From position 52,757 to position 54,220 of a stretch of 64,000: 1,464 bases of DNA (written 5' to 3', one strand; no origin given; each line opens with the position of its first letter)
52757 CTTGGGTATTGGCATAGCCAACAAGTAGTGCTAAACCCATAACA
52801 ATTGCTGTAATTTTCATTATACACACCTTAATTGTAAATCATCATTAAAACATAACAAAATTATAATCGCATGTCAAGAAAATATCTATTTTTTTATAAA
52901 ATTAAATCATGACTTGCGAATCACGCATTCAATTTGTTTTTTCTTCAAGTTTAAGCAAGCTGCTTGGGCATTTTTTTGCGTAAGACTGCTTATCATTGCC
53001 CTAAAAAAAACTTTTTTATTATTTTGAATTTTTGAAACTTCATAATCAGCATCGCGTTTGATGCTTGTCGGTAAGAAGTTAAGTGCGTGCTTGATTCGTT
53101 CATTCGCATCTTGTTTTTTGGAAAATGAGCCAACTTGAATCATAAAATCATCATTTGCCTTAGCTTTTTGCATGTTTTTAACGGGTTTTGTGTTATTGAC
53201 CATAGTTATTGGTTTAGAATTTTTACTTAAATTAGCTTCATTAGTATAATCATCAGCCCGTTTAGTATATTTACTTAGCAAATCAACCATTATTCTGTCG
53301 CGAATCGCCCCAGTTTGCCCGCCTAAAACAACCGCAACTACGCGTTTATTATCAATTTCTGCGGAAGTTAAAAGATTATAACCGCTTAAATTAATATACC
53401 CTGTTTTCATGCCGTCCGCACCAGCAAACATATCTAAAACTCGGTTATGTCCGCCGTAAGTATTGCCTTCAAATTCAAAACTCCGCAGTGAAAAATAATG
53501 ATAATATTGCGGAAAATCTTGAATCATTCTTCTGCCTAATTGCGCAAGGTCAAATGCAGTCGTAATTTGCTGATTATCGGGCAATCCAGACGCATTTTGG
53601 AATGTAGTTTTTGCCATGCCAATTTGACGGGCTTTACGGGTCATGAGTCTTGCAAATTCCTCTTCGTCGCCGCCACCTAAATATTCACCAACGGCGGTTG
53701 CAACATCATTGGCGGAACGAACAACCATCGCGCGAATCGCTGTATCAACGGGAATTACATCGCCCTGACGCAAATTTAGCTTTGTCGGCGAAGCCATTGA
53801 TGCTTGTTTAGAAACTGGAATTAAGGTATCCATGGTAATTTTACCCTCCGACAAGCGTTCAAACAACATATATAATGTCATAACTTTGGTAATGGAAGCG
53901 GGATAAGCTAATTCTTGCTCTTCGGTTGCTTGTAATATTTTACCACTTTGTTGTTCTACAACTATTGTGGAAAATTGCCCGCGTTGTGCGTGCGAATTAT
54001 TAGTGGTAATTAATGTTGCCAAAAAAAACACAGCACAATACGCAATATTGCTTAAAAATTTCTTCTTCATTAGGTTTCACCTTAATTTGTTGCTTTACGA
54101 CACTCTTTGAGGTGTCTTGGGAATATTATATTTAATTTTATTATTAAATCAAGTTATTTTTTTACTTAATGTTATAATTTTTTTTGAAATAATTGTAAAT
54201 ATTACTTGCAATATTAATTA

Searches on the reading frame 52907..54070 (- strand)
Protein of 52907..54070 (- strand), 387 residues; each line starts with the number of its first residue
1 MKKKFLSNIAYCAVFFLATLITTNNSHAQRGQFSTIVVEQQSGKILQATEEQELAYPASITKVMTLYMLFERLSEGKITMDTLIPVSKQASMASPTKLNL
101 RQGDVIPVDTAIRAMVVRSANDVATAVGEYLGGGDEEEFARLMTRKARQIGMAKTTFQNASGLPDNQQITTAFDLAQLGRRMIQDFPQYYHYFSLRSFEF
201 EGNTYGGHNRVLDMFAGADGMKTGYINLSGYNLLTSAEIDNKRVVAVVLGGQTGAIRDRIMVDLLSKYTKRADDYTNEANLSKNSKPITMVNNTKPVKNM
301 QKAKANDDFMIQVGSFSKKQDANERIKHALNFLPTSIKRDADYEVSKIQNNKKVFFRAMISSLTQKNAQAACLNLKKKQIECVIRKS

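Call 38: search_protein_families(library=pfam, proteins=[window:52907-54070:-], max_evalue=0.001)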
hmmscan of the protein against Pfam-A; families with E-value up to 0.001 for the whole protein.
window:52907-54070:- (387 aa): 3 families
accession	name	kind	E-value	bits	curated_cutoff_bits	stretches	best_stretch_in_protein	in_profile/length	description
PF00768.25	Peptidase_S11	-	2.2e-51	175.1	27.6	1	34-252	14-238/239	D-alanyl-D-alanine carboxypeptidase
PF13354.11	Beta-lactamase2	-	1.3e-12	48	22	1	48-184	14-148/214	Beta-lactamase enzyme family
PF05036.18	SPOR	-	3.3e-06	27.8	21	1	306-386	2-76/76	SPOR domain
